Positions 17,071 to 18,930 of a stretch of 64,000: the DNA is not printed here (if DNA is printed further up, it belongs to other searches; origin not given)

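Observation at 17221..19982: Translationally coupled PAS protein and diflavin reductase behind a 0.8 kb extremely AT-rich control region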

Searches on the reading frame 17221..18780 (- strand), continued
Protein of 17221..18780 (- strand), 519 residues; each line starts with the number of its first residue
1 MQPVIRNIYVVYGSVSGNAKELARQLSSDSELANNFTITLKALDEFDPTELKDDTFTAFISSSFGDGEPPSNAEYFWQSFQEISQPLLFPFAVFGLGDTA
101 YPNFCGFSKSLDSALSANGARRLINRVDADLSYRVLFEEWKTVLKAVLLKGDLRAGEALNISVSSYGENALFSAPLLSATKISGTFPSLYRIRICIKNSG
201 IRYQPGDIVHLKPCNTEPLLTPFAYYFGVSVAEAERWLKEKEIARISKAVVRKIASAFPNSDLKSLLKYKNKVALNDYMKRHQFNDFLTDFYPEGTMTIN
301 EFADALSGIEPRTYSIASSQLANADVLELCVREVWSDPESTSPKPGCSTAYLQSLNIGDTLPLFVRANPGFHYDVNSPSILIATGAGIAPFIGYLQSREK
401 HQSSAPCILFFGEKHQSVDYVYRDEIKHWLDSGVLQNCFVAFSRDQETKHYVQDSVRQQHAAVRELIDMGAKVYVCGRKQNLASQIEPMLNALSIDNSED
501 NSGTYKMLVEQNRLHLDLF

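Call 67: find_encoding_contigs(protein=P0134, flank=4000, max_places=1)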
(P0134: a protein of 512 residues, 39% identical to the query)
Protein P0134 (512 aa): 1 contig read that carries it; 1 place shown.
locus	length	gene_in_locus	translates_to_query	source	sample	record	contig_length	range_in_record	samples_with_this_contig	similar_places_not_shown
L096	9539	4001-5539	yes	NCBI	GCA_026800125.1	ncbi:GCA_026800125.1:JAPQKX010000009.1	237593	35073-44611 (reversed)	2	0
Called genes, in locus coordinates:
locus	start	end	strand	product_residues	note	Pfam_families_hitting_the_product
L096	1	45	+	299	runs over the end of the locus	PF00892:EamA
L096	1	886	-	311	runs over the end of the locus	PF00126:HTH_1, PF03466:LysR_substrate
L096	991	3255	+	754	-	PF08267:Meth_synt_1, PF01717:Meth_synt_2, PF08267:Meth_synt_1 (weak)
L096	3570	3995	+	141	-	PF13188:PAS_8 (faint), PF00989:PAS, PF08448:PAS_4 (weak), PF13426:PAS_9, PF08447:PAS_3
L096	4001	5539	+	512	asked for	PF00258:Flavodoxin_1, PF00667:FAD_binding_1 (weak), PF00175:NAD_binding_1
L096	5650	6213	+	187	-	PF01728:FtsJ, PF13847:Methyltransf_31, PF08241:Methyltransf_11, PF08242:Methyltransf_12, PF13649:Methyltransf_25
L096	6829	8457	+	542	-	PF12729:4HB_MCP_1, PF00672:HAMP, PF00015:MCPsignal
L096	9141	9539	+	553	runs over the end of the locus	PF12729:4HB_MCP_1, PF00672:HAMP, PF00015:MCPsignal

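Call 68: find_encoding_contigs(protein=P0221, flank=4000, max_places=1)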
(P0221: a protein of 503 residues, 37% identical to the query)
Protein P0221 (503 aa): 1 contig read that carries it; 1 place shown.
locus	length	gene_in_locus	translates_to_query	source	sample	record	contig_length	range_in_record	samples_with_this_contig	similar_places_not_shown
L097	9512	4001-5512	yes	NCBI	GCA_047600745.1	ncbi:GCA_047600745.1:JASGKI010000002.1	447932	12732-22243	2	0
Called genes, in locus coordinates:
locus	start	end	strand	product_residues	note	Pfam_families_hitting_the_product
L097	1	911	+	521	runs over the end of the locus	PF07992:Pyr_redox_2, PF12831:FAD_oxidored (weak), PF04324:Fer2_BFD (faint), PF17806:SO_alpha_A3 (weak)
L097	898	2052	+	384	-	PF03486:HI0933_like (faint), PF07992:Pyr_redox_2 (faint), PF01266:DAO, PF13450:NAD_binding_8 (weak)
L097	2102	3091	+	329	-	PF01965:DJ-1_PfpI, PF00165:HTH_AraC (faint), PF12833:HTH_18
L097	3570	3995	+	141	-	PF00989:PAS, PF08448:PAS_4 (weak), PF13426:PAS_9, PF08447:PAS_3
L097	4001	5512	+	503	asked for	PF00258:Flavodoxin_1, PF00667:FAD_binding_1 (weak), PF00175:NAD_binding_1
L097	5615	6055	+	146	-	PF02082:Rrf2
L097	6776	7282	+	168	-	PF13276:HTH_21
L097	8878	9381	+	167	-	PF18451:CdiA_C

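Call 69: find_encoding_contigs(protein=P0131, flank=4000, max_places=1)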
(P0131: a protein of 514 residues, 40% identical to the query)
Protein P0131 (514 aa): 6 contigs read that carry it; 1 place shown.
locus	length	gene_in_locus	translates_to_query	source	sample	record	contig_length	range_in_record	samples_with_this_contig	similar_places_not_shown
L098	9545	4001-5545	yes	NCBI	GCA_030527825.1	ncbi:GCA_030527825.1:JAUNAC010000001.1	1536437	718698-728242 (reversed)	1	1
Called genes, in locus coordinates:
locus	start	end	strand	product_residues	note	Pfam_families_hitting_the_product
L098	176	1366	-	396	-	PF00009:GTP_EFTU, PF03144:GTP_EFTU_D2, PF03143:GTP_EFTU_D3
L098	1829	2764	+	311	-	PF00753:Lactamase_B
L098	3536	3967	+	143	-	PF00989:PAS, PF08448:PAS_4, PF13426:PAS_9, PF08447:PAS_3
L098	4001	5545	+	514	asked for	PF00258:Flavodoxin_1, PF00667:FAD_binding_1 (faint), PF00175:NAD_binding_1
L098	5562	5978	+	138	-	-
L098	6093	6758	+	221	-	PF01323:DSBA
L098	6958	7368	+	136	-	PF11162:DUF2946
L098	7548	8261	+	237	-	PF00027:cNMP_binding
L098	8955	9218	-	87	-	-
